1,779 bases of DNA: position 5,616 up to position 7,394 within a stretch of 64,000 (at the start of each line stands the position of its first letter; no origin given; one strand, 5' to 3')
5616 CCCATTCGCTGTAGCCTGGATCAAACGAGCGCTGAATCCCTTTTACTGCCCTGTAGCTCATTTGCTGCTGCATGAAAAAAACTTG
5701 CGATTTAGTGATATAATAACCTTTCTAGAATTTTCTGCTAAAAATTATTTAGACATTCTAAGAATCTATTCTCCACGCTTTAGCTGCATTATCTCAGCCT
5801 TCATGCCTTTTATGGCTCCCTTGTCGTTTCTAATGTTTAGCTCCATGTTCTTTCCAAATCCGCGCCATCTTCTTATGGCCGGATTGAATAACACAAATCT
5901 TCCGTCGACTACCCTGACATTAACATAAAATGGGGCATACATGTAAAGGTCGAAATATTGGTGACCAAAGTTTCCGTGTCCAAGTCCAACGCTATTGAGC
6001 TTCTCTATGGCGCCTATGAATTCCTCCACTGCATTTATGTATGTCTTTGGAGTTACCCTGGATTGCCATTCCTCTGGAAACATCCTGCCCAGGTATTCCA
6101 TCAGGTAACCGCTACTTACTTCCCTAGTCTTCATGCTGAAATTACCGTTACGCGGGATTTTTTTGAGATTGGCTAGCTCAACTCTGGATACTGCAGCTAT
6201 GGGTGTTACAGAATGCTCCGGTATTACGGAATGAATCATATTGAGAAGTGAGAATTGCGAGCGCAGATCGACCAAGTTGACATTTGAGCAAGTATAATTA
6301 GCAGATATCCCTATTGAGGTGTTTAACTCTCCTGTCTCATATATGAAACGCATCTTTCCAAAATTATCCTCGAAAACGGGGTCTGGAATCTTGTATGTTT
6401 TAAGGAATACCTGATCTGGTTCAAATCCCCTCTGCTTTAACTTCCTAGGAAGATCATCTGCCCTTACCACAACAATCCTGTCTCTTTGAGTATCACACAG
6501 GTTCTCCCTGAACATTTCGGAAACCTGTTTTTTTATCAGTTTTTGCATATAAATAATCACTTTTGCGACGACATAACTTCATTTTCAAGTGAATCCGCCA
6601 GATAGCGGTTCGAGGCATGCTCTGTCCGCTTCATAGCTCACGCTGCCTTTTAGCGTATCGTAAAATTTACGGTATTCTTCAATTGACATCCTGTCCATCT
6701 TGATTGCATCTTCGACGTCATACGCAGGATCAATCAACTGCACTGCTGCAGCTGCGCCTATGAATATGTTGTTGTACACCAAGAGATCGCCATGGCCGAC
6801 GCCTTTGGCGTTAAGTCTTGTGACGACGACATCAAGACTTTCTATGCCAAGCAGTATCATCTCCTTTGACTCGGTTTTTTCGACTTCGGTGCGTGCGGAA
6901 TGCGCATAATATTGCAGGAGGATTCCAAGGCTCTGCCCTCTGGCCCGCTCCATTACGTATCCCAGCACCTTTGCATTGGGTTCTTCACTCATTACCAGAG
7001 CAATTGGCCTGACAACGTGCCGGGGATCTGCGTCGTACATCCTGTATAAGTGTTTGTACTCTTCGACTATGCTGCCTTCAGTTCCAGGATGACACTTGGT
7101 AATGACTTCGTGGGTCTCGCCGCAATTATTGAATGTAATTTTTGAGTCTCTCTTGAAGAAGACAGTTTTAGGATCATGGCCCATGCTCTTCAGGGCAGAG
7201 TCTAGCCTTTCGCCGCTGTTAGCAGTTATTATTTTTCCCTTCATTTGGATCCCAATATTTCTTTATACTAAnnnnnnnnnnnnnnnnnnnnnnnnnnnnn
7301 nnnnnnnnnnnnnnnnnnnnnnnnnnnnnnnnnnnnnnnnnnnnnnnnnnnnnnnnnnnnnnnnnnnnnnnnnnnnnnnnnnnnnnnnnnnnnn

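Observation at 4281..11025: Nine-gene co-directional cluster built around six tandem, highly divergent minimal kinase-like paralogs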

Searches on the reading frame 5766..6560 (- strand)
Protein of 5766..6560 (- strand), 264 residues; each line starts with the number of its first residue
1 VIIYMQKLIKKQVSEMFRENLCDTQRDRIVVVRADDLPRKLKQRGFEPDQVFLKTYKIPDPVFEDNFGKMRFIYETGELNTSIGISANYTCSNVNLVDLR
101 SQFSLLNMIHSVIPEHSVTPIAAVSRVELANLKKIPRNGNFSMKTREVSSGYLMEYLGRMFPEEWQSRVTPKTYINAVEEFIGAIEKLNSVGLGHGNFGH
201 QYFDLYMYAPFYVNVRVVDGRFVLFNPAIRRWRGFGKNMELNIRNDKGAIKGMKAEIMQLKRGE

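Call 3: search_protein_families(library=pfam, proteins=[window:5766-6560:-], max_evalue=1)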
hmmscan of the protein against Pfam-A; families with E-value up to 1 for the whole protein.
window:5766-6560:- (264 aa): 1 family
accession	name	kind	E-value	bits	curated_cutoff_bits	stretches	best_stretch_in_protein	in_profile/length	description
PF18026.6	Exog_C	-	0.26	11.7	29.5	1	39-57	29-47/49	Endo/exonuclease (EXOG) C-terminal domain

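Call 4: search_protein_families(library=ncbifam, proteins=[window:5766-6560:-], max_evalue=1)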
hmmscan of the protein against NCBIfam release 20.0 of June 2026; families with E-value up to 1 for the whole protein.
window:5766-6560:- (264 aa): 0 families

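Call 6: search_protein_families(library=padloc, proteins=[window:5766-6560:-], max_evalue=1)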
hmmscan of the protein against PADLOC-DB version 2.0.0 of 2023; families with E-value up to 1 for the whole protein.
window:5766-6560:- (264 aa): 0 families

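Call 7: search_protein_families(library=phrogs, proteins=[window:5766-6560:-], max_evalue=1)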
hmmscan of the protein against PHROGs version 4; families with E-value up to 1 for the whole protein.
window:5766-6560:- (264 aa): 1 family
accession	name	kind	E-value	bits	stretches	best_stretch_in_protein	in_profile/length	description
phrog_27453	-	unknown function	0.015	16.6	1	217-245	54-82/92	-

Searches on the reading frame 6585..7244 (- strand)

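Call 3: search_protein_families(library=pfam, proteins=[window:6585-7244:-], max_evalue=1)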
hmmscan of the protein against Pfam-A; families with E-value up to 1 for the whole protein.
window:6585-7244:- (219 aa): 1 family
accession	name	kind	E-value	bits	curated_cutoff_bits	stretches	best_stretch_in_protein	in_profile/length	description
PF00833.23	Ribosomal_S17e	-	0.062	13.7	22.8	1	55-99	12-56/122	Ribosomal S17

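Call 4: search_protein_families(library=ncbifam, proteins=[window:6585-7244:-], max_evalue=1)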
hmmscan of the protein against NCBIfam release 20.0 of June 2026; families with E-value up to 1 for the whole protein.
window:6585-7244:- (219 aa): 2 families
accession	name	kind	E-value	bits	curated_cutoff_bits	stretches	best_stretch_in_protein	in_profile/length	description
NF038151.1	lanthi_synth_III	equivalog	0.011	14.1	575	1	97-172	302-379/833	class III lanthionine synthetase LanKC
NF003127.0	PRK04046.1-3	equivalog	0.086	12.6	333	1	131-191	85-142/227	translation initiation factor IF-6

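Call 6: search_protein_families(library=padloc, proteins=[window:6585-7244:-], max_evalue=1)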
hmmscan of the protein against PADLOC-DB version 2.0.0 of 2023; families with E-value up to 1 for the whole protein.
window:6585-7244:- (219 aa): 2 families
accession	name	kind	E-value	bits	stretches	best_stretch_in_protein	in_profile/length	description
PDLC02223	STK_OB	-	0.046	10.6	1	127-175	130-176/562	-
PDLC03921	MkoA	-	0.054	9.1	1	105-172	565-631/1607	-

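Call 7: search_protein_families(library=phrogs, proteins=[window:6585-7244:-], max_evalue=1)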
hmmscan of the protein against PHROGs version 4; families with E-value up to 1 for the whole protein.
window:6585-7244:- (219 aa): 2 families
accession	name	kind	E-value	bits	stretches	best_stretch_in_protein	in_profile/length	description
phrog_10884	-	unknown function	0.19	11.4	0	136-183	383-430/438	-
phrog_6717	-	unknown function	0.23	10.3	1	91-172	196-280/1040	-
